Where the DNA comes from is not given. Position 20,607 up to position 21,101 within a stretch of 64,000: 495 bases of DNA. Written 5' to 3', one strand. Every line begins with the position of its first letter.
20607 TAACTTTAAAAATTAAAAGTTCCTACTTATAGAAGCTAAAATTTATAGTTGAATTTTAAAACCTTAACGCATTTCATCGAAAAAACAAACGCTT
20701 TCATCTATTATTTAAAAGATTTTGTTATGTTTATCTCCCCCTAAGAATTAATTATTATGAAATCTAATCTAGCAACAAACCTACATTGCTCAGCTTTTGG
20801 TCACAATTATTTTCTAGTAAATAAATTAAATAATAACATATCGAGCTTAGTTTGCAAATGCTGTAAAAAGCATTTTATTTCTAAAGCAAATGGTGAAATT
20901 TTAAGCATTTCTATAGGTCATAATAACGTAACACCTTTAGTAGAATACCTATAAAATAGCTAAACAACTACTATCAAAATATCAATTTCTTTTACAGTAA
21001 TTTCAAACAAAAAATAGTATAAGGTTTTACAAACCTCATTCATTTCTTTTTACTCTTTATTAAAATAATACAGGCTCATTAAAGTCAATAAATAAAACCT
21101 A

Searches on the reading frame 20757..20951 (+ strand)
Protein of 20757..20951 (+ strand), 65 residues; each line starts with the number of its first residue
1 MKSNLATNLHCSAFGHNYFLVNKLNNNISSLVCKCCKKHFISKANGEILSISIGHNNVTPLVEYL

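Call 3: search_protein_families(library=pfam, proteins=[window:20757-20951:+], max_evalue=10)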
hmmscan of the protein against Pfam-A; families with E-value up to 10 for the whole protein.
seq(65 aa): 2 families
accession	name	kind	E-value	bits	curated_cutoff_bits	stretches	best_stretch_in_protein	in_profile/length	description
PF06044.18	DpnI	-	0.033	14.3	26.7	1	5-52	28-76/183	Dam-replacing family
PF17981.7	ADD_ATRX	-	0.22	11.8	25.7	1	4-42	7-49/56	Cysteine Rich ADD domain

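Call 4: search_protein_families(library=ncbifam, proteins=[window:20757-20951:+], max_evalue=10)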
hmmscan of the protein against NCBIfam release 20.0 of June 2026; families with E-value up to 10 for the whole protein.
seq(65 aa): 0 families

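Call 32: find_homologous_proteins(query=window:20757-20951:+, max_evalue=0.01)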
Query seq(65 aa) (65 aa): 2 proteins with E <= 0.01 among 2 candidates.
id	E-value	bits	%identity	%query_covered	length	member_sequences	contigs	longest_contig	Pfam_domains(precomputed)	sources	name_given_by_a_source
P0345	1.5e-35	137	100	100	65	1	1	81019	PF07874.18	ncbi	-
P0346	3.4e-25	104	76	100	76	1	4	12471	PF07874.18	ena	-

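Call 45: search_protein_families(library=phrogs, proteins=[window:20757-20951:+], max_evalue=1)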
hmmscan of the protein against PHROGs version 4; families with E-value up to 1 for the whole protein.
window:20757-20951:+ (65 aa): 1 family
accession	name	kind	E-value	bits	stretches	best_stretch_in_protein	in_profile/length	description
phrog_6601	-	unknown function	0.095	13.6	1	32-48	20-36/55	-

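Call 55: find_encoding_contigs(protein=P0346, flank=6000, max_places=2)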
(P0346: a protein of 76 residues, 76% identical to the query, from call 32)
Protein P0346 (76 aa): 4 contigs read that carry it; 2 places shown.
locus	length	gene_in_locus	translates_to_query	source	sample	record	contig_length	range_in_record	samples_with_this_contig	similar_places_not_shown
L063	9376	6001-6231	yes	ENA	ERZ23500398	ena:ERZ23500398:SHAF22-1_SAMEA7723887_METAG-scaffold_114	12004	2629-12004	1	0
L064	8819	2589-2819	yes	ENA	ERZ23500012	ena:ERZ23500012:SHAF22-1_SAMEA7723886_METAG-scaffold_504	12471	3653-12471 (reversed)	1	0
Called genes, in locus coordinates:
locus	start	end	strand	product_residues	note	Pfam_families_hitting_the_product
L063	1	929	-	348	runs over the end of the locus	PF00586:AIRS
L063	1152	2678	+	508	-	PF02412:TSP_3 (weak)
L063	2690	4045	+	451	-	-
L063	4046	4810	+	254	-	PF20243:MbnP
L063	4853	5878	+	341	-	PF03150:CCP_MauG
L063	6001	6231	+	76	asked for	PF07874:DUF1660 (weak)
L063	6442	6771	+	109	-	PF01521:Fe-S_biosyn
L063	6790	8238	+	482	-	PF19295:SufBD_N, PF01458:SUFBD_core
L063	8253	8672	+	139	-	-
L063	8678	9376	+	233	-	?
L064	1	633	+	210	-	?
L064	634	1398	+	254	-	PF20243:MbnP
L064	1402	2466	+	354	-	PF03150:CCP_MauG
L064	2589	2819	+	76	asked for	PF07874:DUF1660 (weak)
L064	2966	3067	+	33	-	-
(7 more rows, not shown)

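Call 67: search_protein_families(library=padloc, proteins=[window:20757-20951:+], max_evalue=1)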
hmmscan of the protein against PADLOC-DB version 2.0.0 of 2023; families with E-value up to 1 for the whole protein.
window:20757-20951:+ (65 aa): 0 families
